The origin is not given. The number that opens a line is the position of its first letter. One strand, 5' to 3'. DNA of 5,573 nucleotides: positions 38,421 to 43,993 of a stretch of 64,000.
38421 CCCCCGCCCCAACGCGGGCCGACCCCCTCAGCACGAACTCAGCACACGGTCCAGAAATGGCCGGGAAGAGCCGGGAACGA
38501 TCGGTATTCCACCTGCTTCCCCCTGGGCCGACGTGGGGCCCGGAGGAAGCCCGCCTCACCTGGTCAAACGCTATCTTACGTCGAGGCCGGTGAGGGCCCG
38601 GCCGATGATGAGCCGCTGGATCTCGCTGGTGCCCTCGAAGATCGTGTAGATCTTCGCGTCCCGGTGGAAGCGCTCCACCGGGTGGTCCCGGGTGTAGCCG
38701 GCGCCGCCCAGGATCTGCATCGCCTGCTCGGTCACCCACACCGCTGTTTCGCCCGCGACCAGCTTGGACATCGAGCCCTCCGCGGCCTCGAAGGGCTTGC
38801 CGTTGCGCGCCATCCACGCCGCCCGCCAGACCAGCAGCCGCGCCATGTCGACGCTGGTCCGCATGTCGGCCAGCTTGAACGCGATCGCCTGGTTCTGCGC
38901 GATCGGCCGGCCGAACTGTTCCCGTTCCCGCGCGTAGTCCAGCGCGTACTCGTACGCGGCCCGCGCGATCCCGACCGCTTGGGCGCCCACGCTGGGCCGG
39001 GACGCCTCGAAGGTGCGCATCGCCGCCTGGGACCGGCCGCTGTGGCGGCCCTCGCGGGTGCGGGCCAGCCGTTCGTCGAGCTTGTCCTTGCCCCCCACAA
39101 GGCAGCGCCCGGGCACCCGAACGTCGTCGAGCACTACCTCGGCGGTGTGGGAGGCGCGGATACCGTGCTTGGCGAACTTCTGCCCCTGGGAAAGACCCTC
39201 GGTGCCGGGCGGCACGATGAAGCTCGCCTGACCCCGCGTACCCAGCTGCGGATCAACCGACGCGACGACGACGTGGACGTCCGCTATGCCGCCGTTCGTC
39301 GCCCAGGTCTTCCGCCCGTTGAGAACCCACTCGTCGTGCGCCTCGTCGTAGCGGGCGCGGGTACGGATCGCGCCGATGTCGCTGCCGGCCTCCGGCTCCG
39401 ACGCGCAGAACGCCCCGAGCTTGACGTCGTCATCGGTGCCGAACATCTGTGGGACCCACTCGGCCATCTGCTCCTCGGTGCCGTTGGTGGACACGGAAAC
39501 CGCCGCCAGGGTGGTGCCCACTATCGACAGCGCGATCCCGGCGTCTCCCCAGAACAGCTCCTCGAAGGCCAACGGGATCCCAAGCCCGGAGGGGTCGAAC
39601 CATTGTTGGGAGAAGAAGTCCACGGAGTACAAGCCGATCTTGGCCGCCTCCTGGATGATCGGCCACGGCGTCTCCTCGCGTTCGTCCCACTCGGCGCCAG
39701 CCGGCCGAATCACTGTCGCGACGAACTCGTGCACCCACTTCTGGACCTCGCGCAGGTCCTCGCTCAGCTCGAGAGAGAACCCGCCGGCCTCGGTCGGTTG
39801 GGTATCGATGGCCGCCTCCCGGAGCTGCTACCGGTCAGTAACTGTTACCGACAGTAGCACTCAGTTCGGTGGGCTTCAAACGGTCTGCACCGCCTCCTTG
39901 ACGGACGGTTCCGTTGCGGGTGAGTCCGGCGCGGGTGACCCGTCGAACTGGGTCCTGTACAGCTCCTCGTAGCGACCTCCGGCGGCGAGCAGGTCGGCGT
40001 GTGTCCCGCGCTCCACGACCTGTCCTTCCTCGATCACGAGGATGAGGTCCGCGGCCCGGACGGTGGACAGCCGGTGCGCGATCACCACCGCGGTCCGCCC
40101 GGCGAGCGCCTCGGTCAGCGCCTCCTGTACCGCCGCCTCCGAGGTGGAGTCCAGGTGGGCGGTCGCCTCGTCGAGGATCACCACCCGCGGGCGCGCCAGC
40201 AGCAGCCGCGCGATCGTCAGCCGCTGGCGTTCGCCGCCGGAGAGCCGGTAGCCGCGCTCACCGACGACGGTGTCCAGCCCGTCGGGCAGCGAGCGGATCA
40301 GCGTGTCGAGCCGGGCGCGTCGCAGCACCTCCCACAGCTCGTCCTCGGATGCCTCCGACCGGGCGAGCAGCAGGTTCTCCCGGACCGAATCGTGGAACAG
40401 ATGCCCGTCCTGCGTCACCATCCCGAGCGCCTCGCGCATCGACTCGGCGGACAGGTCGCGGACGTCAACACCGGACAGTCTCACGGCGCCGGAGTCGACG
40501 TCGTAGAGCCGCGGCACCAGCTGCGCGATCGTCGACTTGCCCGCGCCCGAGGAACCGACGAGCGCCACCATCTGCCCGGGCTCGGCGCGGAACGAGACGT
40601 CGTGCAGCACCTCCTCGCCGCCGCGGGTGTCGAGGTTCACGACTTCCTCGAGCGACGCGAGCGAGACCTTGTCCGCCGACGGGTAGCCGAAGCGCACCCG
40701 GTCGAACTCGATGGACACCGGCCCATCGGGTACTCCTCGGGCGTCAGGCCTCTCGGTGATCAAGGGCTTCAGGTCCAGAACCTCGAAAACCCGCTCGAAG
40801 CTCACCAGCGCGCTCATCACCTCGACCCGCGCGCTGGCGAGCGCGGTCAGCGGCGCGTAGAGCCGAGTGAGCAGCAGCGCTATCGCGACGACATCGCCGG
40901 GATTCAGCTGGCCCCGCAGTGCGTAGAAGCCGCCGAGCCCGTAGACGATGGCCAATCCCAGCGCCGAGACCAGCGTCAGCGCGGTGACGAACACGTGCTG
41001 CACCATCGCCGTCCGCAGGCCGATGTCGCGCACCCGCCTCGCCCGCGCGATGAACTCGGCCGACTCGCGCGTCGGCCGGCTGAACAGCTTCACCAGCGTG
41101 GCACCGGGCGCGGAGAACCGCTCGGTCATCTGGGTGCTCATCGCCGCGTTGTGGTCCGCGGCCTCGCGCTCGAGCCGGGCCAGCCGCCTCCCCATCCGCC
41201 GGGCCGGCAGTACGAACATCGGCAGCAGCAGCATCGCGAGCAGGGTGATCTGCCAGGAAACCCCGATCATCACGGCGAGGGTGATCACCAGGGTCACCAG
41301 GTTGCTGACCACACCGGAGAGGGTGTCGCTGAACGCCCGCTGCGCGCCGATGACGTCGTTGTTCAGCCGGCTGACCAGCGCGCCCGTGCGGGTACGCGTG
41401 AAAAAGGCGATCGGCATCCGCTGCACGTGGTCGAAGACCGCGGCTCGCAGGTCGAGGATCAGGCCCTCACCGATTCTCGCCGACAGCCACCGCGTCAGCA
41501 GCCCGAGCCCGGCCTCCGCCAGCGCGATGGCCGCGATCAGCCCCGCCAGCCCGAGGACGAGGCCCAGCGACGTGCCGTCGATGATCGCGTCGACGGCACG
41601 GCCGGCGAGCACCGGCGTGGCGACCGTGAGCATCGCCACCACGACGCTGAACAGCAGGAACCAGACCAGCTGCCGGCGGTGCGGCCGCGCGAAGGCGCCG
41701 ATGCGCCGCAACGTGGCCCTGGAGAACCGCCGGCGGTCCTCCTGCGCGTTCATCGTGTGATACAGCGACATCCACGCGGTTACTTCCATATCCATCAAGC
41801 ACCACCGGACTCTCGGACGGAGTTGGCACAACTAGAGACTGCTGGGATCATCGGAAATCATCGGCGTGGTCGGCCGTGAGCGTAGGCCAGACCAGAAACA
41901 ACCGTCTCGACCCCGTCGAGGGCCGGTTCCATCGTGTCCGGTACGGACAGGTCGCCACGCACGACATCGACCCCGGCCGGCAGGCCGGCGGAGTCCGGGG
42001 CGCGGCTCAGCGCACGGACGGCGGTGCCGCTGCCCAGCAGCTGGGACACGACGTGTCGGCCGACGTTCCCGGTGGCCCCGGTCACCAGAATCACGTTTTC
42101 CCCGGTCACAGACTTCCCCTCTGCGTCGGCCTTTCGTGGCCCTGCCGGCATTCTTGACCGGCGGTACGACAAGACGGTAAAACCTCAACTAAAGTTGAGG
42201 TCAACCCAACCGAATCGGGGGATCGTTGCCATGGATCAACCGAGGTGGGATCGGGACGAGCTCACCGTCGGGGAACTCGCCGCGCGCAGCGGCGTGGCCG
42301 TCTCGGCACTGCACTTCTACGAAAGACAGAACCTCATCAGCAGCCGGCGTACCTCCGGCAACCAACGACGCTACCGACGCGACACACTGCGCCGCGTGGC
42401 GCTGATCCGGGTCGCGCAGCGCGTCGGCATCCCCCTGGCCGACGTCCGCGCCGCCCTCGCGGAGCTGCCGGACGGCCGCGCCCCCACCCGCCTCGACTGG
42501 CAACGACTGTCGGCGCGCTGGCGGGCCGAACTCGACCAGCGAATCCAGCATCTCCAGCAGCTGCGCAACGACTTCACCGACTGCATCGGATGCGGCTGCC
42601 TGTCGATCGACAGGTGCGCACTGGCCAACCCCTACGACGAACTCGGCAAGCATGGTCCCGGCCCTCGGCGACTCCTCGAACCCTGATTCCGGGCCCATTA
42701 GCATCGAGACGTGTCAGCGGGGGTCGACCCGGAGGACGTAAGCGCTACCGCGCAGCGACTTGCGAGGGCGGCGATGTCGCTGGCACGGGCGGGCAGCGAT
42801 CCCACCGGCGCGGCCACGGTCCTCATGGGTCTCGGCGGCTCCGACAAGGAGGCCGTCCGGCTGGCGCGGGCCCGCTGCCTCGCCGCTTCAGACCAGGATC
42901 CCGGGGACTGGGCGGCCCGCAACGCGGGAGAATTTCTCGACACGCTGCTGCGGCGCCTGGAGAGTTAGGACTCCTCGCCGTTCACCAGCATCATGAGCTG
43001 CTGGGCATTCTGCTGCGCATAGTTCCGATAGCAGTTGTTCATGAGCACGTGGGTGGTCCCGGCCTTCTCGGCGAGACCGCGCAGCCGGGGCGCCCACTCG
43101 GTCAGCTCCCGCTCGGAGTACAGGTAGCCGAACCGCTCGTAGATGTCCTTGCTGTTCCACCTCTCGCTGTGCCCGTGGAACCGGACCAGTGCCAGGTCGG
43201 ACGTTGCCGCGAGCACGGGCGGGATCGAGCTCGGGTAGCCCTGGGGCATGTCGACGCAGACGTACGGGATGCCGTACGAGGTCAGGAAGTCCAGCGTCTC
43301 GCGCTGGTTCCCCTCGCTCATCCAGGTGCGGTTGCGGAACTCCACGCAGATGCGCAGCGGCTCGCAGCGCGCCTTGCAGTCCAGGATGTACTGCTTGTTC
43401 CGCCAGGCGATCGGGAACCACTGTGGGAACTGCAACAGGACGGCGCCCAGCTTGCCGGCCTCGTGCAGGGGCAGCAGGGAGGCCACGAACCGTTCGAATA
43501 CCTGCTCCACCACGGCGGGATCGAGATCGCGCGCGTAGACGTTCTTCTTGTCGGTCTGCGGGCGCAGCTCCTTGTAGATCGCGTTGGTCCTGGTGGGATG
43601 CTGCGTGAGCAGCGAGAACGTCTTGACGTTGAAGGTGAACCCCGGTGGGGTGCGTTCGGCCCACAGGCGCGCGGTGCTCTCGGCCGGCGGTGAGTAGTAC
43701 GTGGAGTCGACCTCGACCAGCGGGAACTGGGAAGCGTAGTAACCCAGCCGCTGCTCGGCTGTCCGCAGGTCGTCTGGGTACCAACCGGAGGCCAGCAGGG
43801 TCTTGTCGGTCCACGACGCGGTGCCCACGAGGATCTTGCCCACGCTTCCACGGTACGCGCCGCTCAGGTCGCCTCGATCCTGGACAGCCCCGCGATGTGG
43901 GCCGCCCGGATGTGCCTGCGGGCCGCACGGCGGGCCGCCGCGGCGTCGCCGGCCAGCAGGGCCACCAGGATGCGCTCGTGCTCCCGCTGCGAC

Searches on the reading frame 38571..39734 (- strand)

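Call 61: search_protein_families(library=pfam, proteins=[window:38571-39734:-], max_evalue=0.0001)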
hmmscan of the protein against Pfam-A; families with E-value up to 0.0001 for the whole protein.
window:38571-39734:- (387 aa): 4 families
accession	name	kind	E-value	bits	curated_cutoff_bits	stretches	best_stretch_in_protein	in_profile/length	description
PF00441.29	Acyl-CoA_dh_1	-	3.4e-53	180.3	22.4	1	237-381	6-149/150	Acyl-CoA dehydrogenase, C-terminal domain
PF08028.16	Acyl-CoA_dh_2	-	6.6e-26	91.6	22.7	1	249-370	3-133/134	Acyl-CoA dehydrogenase, C-terminal domain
PF02770.24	Acyl-CoA_dh_M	-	7.7e-24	84.1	33.3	1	108-205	1-97/97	Acyl-CoA dehydrogenase, middle domain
PF02771.21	Acyl-CoA_dh_N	-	2.4e-11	44.4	22.9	1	2-97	12-109/113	Acyl-CoA dehydrogenase, N-terminal domain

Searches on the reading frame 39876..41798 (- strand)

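Call 61: search_protein_families(library=pfam, proteins=[window:39876-41798:-], max_evalue=0.0001)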
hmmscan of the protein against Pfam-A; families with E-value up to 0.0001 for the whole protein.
window:39876-41798:- (640 aa): 4 families
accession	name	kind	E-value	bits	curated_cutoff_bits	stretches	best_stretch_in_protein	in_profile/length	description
PF00664.28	ABC_membrane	-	4.8e-39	135.1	28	1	47-315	4-272/274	ABC transporter transmembrane region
PF00005.33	ABC_tran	-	5.4e-32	111.7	25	1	398-547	1-137/137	ABC transporter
PF02463.25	SMC_N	-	3.2e-05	23.9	40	0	478-589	113-211/220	RecF/RecN/SMC N terminal domain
PF13191.12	AAA_16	-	3.4e-05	24.8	32.6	0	404-564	21-159/167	AAA ATPase domain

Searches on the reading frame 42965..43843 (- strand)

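Call 62: search_protein_families(library=pfam, proteins=[window:42965-43843:-], max_evalue=0.0001)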
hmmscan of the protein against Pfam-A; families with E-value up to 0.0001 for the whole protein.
window:42965-43843:- (292 aa): 1 family
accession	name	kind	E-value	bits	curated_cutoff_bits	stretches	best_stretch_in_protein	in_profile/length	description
PF01904.24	DUF72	-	2.4e-60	204.7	25.3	1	22-284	1-215/217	Protein of unknown function DUF72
